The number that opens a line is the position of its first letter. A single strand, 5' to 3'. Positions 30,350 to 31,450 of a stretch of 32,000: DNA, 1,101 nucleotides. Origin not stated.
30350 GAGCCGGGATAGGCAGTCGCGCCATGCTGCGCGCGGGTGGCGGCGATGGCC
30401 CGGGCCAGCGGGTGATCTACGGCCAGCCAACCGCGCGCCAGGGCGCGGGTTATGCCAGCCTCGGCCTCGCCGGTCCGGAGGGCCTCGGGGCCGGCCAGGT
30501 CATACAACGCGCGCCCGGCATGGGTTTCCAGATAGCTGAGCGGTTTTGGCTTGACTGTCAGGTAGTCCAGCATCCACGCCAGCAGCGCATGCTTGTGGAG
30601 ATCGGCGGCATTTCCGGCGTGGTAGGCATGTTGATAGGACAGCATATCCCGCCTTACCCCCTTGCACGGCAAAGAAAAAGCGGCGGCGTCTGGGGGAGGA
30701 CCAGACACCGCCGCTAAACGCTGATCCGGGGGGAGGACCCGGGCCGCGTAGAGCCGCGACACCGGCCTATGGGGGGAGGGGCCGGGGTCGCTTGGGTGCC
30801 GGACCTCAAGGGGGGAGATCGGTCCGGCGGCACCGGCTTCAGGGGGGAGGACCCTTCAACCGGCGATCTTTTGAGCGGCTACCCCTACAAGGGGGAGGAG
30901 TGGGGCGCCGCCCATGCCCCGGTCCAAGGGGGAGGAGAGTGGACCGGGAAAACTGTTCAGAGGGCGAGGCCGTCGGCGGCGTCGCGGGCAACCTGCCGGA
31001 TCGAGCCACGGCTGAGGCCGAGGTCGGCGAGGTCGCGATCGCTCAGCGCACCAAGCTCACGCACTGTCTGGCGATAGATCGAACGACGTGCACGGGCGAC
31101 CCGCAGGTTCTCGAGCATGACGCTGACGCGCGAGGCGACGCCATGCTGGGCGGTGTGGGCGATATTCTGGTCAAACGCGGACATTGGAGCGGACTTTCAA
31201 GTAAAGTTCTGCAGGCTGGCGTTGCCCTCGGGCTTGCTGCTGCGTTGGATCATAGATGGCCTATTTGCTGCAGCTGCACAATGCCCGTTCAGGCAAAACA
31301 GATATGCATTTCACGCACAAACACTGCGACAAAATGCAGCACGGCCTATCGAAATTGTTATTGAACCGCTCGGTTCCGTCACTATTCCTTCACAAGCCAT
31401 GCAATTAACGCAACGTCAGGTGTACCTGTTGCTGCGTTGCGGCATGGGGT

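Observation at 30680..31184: Seven-hairpin CCUCCC-loop sRNA array fused to a DUF1127 gene (CcsR/'cuckoo'-type locus)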

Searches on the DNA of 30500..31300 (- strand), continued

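Call 44: search_with_rna_model(model_id=R1, sources=[L001, L002, L003, L004, L005, L006, L007, L008, L009, L010, L011, L012, L013, L014, L015, L016, L017, L018, L019, L020, L021, L022, L023, L024, L025, L026, L027, L028, L029, L030, L031, L032, L033, L034, L035, L036, L037, L038, L039, L040, L041, L042, L043, L044, L045, L046, L047, L048, L049, L050, L051, L052, L053, L054, L055, L056, L057, L058, L059, L060, L061, L062, L063, L064, L065, L066, L067, L068, L069, L070, L071, L072, L073, L074, L075, L076, L077, L078, L079, L080, L082], max_evalue=0.001, make_alignment=true)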
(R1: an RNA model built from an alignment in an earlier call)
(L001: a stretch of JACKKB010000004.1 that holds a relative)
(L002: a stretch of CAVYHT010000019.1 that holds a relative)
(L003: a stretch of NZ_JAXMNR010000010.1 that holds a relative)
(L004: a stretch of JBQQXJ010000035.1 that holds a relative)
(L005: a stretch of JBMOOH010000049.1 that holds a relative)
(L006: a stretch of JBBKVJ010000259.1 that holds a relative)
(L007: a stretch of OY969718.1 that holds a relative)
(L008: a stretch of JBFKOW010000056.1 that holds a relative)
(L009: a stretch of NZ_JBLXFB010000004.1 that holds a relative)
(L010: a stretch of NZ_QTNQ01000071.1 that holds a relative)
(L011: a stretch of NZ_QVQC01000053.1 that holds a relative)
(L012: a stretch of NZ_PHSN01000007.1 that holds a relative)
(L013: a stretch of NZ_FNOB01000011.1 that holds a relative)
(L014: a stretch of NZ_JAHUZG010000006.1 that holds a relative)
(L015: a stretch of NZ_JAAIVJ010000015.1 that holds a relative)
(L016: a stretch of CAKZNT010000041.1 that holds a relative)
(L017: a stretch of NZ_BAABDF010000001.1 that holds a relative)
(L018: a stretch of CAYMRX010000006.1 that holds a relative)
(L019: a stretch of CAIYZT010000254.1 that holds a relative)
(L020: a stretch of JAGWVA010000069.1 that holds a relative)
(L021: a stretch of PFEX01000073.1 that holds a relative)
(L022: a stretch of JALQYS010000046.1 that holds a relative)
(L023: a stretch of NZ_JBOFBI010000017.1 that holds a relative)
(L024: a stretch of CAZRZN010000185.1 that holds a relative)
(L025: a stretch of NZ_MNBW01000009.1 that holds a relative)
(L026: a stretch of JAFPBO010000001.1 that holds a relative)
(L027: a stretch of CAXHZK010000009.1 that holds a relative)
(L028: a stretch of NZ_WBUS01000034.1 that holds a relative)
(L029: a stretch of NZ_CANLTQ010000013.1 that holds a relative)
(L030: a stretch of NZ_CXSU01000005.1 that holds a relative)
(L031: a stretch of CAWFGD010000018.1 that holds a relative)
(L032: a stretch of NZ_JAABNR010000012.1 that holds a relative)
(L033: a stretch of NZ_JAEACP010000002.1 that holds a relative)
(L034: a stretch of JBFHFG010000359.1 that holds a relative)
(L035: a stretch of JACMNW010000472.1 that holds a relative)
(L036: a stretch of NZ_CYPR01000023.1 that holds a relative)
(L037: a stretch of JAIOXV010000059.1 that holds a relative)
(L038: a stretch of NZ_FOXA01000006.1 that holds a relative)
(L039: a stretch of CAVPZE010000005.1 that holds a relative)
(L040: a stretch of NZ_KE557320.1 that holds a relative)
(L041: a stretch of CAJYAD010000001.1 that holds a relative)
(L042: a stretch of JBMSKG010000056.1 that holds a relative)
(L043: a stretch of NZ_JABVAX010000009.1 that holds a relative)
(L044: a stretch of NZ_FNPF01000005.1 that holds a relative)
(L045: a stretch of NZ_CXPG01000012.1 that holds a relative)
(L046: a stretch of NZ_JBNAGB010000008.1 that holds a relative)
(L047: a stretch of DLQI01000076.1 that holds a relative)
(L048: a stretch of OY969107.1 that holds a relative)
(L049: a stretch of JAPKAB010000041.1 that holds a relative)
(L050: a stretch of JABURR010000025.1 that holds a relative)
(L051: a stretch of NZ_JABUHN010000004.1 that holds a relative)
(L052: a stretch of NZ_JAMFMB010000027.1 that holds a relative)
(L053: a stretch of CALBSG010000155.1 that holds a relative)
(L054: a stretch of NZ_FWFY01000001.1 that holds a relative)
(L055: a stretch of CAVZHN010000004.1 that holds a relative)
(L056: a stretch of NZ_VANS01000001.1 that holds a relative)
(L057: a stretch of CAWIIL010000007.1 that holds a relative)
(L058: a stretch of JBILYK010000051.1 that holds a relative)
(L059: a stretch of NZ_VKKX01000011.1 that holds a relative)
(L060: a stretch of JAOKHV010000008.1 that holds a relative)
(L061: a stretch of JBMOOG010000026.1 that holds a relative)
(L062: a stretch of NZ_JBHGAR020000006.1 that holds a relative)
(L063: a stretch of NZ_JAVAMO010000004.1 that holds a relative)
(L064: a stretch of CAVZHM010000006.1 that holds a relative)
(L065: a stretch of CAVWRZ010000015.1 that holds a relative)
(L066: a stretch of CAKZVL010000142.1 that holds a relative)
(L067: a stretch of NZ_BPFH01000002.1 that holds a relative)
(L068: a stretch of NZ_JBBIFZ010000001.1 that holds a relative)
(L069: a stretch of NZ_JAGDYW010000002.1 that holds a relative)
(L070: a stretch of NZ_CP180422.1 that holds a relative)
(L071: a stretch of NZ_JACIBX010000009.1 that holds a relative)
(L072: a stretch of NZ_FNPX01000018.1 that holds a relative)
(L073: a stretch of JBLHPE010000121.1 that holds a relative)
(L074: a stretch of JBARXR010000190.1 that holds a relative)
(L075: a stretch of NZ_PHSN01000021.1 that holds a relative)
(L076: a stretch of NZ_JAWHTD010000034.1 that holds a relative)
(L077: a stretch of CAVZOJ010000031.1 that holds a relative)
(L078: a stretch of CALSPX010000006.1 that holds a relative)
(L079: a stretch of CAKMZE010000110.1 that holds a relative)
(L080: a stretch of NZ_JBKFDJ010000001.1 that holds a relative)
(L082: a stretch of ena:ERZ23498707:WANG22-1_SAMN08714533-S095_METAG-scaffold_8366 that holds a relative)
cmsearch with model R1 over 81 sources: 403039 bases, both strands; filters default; matches with E-value up to 0.001: 193.
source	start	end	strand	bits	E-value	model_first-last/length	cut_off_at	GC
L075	2680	2751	+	87.1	1.9e-15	1-72/72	no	0.65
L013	2717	2788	+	86.9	2.1e-15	1-72/72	no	0.62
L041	2717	2788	+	85.9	3.3e-15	1-72/72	no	0.67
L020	2733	2803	+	83.8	9.1e-15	1-72/72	no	0.65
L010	2714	2784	+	82.8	1.5e-14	1-72/72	no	0.69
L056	2681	2753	+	82.4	1.7e-14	1-72/72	no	0.64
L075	3143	3215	+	81.8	2.3e-14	1-72/72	no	0.71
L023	2713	2784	+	79.5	6.8e-14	1-72/72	no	0.69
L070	2688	2758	+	78.9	9.1e-14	1-72/72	no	0.66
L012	2706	2775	+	78.7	9.8e-14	1-72/72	no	0.71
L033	2713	2784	+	78.1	1.3e-13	1-72/72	no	0.72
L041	2949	3020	+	76.5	2.9e-13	1-72/72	no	0.68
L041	3059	3130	+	75.7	4.1e-13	1-72/72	no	0.68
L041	2839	2910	+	75.7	4.1e-13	1-72/72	no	0.68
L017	2912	2984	+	75.5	4.6e-13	1-72/72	no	0.64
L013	2949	3020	+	75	5.7e-13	1-72/72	no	0.71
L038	2724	2793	+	73.9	9.6e-13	1-72/72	no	0.69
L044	2986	3056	+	73.7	1.1e-12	1-72/72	no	0.7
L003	2908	2978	+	73.1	1.4e-12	1-72/72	no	0.7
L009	3015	3085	+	73.1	1.4e-12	1-72/72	no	0.7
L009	3092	3162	+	73.1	1.4e-12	1-72/72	no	0.7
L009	3200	3270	+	73.1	1.4e-12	1-72/72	no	0.7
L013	2839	2910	+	72.2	2.2e-12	1-72/72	no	0.68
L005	2713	2785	+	71.5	2.9e-12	1-72/72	no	0.77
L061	2642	2711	+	71.5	3e-12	1-72/72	no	0.8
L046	2728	2799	+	71.1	3.6e-12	1-72/72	no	0.69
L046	2939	3010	+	71.1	3.6e-12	1-72/72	no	0.69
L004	2930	3000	+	70.6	4.5e-12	1-72/72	no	0.69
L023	2922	2991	+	70.5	4.8e-12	1-72/72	no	0.73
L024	2835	2905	+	69.8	6.7e-12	1-72/72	no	0.73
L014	3028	3098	+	69.6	7.2e-12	1-72/72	no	0.7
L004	3035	3105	+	69.6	7.5e-12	1-72/72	no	0.7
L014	2920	2990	+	69.3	8.3e-12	1-72/72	no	0.72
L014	3135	3205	+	69.3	8.3e-12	1-72/72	no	0.72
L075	3037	3108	+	68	1.6e-11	1-72/72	no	0.72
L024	2944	3014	+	67.5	2e-11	1-72/72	no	0.72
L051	2679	2751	+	67.3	2.1e-11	1-72/72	no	0.7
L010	2824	2895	+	67.2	2.3e-11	1-72/72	no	0.69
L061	2943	3012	+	67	2.6e-11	1-72/72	no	0.7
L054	2770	2842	+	66.9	2.7e-11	1-72/72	no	0.73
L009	2907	2977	+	66.8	2.8e-11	1-72/72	no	0.7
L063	2685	2755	+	66.7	2.9e-11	1-72/72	no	0.72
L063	2904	2979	+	66.2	3.6e-11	1-72/72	no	0.67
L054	3224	3296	+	65.9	4.2e-11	1-72/72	no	0.74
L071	3217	3289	+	65.9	4.2e-11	1-72/72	no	0.74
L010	3272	3342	+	64.4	8.4e-11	1-72/72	no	0.66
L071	2768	2839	+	64.3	9e-11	1-72/72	no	0.71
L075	2802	2872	+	64.1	9.7e-11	1-72/72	no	0.72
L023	2819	2887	+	64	1e-10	1-72/72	no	0.7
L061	2743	2812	+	63.6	1.3e-10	1-72/72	no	0.79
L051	2999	3067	+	63.6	1.3e-10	1-72/72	no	0.77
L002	2693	2761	+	63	1.7e-10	1-72/72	no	0.67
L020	2848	2922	+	62.5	2.1e-10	1-72/72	no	0.72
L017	2718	2789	+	62.4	2.2e-10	1-72/72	no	0.64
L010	2915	2983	+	62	2.7e-10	1-72/72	no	0.7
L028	2792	2870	+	61.4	3.5e-10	1-72/72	no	0.72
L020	3060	3132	+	60.5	5.3e-10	1-72/72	no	0.74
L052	2893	2967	+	60.3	6e-10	1-72/72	no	0.64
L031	2878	2947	+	59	1.1e-09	1-72/72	no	0.7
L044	3090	3164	+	58.6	1.3e-09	1-72/72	no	0.75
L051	2768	2836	+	58.6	1.3e-09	1-72/72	no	0.78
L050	2693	2761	+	58.4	1.5e-09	1-72/72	no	0.67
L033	2820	2891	+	58.2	1.6e-09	1-72/72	no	0.74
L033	2925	2994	+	58.1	1.7e-09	1-72/72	no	0.77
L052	2786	2858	+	58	1.8e-09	1-72/72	no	0.71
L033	3028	3099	+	57.5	2.2e-09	1-72/72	no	0.74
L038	2827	2898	+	57.4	2.4e-09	1-72/72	no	0.74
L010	3083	3153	+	56.9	3e-09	1-72/72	no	0.7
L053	2892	2965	+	56.8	3.1e-09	1-72/72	no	0.73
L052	2685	2751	+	56.7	3.2e-09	1-72/72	no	0.67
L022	2878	2949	+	56.7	3.3e-09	1-72/72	no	0.74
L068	2945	3021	+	56.6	3.4e-09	1-72/72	no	0.66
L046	2835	2902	+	56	4.5e-09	1-72/72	no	0.72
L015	2887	2959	+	56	4.6e-09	1-72/72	no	0.75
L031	2802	2868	+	55.9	4.8e-09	1-72/72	no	0.73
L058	2716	2789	+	55.6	5.6e-09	1-72/72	no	0.72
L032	2733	2801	+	55.2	6.6e-09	1-72/72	no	0.71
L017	2805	2876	+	55.2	6.8e-09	1-72/72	no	0.67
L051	2887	2955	+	55.1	6.9e-09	1-72/72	no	0.74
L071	3391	3469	+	54.9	7.6e-09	1-72/72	no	0.73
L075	2920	2990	+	54.7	8.6e-09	1-72/72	no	0.73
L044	3200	3275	+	54.5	9.4e-09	1-72/72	no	0.74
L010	3170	3243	+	53.8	1.3e-08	1-72/72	no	0.69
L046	2623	2695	+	53.7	1.4e-08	1-72/72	no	0.7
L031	2713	2784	+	53.6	1.4e-08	1-72/72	no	0.69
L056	2795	2866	+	53.5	1.5e-08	1-72/72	no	0.69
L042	2802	2875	+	53.2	1.7e-08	1-72/72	no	0.74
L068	2775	2854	+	52.7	2.2e-08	1-72/72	no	0.61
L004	2717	2787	+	52.6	2.3e-08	1-72/72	no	0.73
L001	2704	2769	+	52.5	2.4e-08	1-72/72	no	0.73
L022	2715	2789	+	52.4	2.5e-08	1-72/72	no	0.75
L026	2767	2843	+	52.3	2.6e-08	1-72/72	no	0.68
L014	2709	2780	+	52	3e-08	1-72/72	no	0.69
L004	2820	2892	+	51.6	3.7e-08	1-72/72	no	0.59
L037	2751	2825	+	51.5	3.8e-08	1-72/72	no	0.71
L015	2724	2797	+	51.4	4.1e-08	1-72/72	no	0.76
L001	2886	2958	+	51.2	4.4e-08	1-72/72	no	0.74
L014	2812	2883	+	51.1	4.5e-08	1-72/72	no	0.71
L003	2698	2769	+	51.1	4.7e-08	1-72/72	no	0.74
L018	2723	2796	+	51.1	4.7e-08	1-72/72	no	0.76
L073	733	801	+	50.1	7.5e-08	1-72/72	no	0.58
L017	3001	3073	+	49.9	8.3e-08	1-72/72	no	0.71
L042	2966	3037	+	49.8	8.7e-08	1-72/72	no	0.74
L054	3132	3205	+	49.5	9.8e-08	1-72/72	no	0.69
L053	2724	2797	+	49.5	9.9e-08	1-72/72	no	0.74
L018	2893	2965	+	49.5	1e-07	1-72/72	no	0.75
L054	3047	3122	+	48.7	1.4e-07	1-72/72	no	0.74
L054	2865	2940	+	48.6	1.5e-07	1-72/72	no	0.74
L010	2999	3067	+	48.3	1.7e-07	1-72/72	no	0.74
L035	2685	2756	+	48.3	1.7e-07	1-72/72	no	0.64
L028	2887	2962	+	48.2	1.8e-07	1-72/72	no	0.75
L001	2799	2869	+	48.2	1.8e-07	1-72/72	no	0.69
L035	2897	2965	+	48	2e-07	1-72/72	no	0.74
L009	2698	2769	+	47.9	2.1e-07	1-72/72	no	0.68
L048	2724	2795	+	47.9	2.1e-07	1-72/72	no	0.75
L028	2694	2758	+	47.7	2.3e-07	1-72/72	no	0.77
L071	3124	3197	+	47.6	2.5e-07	1-72/72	no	0.76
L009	2802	2870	+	47.3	2.8e-07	1-72/72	no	0.68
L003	2802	2870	+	47.2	2.9e-07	1-72/72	no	0.67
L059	2659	2720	+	47.2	2.9e-07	1-72/72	no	0.68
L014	3221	3282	+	47.1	3.1e-07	1-72/72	no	0.68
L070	2802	2877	+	46.9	3.3e-07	1-72/72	no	0.7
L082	3447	3529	+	46.9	3.4e-07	1-72/72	no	0.65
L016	2722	2799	+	46.3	4.4e-07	1-72/72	no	0.71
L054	2950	3025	+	46.2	4.7e-07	1-72/72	no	0.71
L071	3301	3374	+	45.8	5.7e-07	1-72/72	no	0.7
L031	3042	3110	+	45.5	6.6e-07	1-72/72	no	0.75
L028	2978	3048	+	44.7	9.6e-07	1-72/72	no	0.76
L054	3397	3474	+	44.3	1.2e-06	1-72/72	no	0.73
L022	2629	2699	+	43.8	1.4e-06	1-72/72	no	0.75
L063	2790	2867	+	43.7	1.5e-06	1-72/72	no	0.69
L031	2964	3031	+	43.6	1.6e-06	1-72/72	no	0.65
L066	2846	2921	+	43.4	1.7e-06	1-72/72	no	0.63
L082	3270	3349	+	43.1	2e-06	1-72/72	no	0.66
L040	2741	2812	+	43.1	2e-06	1-72/72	no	0.79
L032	3232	3301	+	43.1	2e-06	1-72/72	no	0.77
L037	2918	2981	+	42.8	2.3e-06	1-72/72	no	0.77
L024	3029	3091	+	42.7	2.5e-06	1-72/72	no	0.71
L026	2941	3025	+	42.7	2.5e-06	1-72/72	no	0.66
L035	3002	3074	+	42.6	2.6e-06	1-72/72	no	0.73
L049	2644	2711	+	42.3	3e-06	1-72/72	no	0.62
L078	2644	2711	+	42.3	3e-06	1-72/72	no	0.62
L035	2793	2861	+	42.1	3.2e-06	1-72/72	no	0.68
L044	3288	3353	+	42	3.4e-06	1-72/72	no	0.7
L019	2811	2887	+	41.8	3.7e-06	1-72/72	no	0.6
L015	2810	2877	+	41.6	4.2e-06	1-72/72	no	0.71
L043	2680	2754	+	41.4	4.4e-06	1-72/72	no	0.63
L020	2958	3029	+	41.1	5.1e-06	1-72/72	no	0.69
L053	2635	2707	+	40.8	6e-06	1-72/72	no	0.74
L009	3284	3347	+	40.4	7.1e-06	1-72/72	no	0.69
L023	3029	3096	+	40.1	8.4e-06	1-72/72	no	0.79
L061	2853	2927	+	39.7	1e-05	1-72/72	no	0.8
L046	3027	3090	+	39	1.4e-05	1-72/72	no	0.67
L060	2644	2711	+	38.7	1.6e-05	1-72/72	no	0.6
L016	2900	2987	+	38.6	1.7e-05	1-72/72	no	0.64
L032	2834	2899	+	38.4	1.9e-05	1-72/72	no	0.83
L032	2932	2997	+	38.4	1.9e-05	1-72/72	no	0.83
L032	3031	3096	+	38.4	1.9e-05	1-72/72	no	0.83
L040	2907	2979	+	38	2.3e-05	1-72/72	no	0.77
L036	2740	2807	+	37.6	2.8e-05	1-72/72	no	0.66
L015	2636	2707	+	37.5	2.9e-05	1-72/72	no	0.76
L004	3140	3191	+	37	3.6e-05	1-53/72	3'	0.69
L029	2961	3037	+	36.8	4e-05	1-72/72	no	0.68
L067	2994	3071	+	36.6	4.3e-05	1-72/72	no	0.67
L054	3308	3382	+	36.5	4.5e-05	1-72/72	no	0.65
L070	2918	2987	+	36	5.7e-05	1-72/72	no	0.71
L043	2964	3041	+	35.6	7.1e-05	1-72/72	no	0.71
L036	2850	2930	+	35.4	7.8e-05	1-72/72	no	0.68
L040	2829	2896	+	35.3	7.9e-05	1-72/72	no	0.84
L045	2834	2914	+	35.3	8.1e-05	1-72/72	no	0.64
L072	2857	2939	+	35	9.2e-05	1-72/72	no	0.64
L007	2966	3043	+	34.9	9.6e-05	1-72/72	no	0.67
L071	3034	3111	+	34.8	0.0001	1-72/72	no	0.76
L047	2644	2711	+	34.2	0.00013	1-72/72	no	0.6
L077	2682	2750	+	33.9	0.00016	1-72/72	no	0.81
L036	3022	3100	+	33.8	0.00017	1-72/72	no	0.65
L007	2680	2746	+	33.5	0.00019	1-72/72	no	0.72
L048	2817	2885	+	33.5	0.00019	1-72/72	no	0.74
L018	2813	2881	+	33.5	0.00019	1-72/72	no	0.67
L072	3044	3116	+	33.3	0.00021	1-72/72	no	0.68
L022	2799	2866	+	33.1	0.00023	1-72/72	no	0.68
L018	2635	2706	+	33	0.00024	1-72/72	no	0.78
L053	2815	2882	+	32.9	0.00025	1-72/72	no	0.66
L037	2664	2734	+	32.8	0.00026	1-72/72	no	0.75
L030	2976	3048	+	32.8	0.00026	1-72/72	no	0.63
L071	2947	3015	+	32.5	0.00031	1-72/72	no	0.74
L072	2744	2818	+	32.1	0.00037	1-72/72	no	0.68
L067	2759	2865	+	31.9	0.0004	1-72/72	no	0.64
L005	2824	2897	+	31.9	0.0004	1-72/72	no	0.76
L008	2716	2786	+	31.9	0.0004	1-72/72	no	0.65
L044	2772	2843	+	31.4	0.00051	1-72/72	no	0.71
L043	2792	2867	+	31.4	0.00051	1-72/72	no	0.67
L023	2749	2809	-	31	0.00062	1-72/72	no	0.69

Alignment A5: 150 matches aligned to the model, 117 columns, each read 5' to 3' on its own strand. Consensus structure (alignment columns), stored with it:
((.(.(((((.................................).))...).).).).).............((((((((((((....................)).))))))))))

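Call 46: build_rna_model(alignment_id=A5)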
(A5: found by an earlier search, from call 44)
Model R2 built from alignment A5 (150 sequences, 117 columns); structure: stored with the alignment.
model positions 72; base pairs 20; branch points 1; effective number of sequences 4.92; information 0.783 bits per position. Calibrated on 0.2 Mb of random sequence (short: E-values are rough).
structure used (alignment columns):
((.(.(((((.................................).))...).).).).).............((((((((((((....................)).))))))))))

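Call 47: search_with_rna_model(model_id=R2, sources=[window, L081], max_evalue=10, show_alignments=0)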
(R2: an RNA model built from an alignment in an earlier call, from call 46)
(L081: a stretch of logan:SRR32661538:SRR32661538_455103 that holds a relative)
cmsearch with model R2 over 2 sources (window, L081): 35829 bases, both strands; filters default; matches with E-value up to 10: 9.
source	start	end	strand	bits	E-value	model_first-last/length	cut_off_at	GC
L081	1387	1461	+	46.7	1.4e-07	1-72/72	no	0.72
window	30874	30947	-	37.7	7.5e-06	1-72/72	no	0.73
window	30679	30745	-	36.7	1.2e-05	1-72/72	no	0.75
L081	1507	1582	+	35.9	1.7e-05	1-72/72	no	0.72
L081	1592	1661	+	34.1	3.7e-05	1-72/72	no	0.77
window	30755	30828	-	29.8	0.00024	1-72/72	no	0.76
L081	1625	1686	-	19.6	0.022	1-72/72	no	0.71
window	30645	30715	+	17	0.07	1-72/72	no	0.65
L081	603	680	+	10.7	1.1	1-72/72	no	0.71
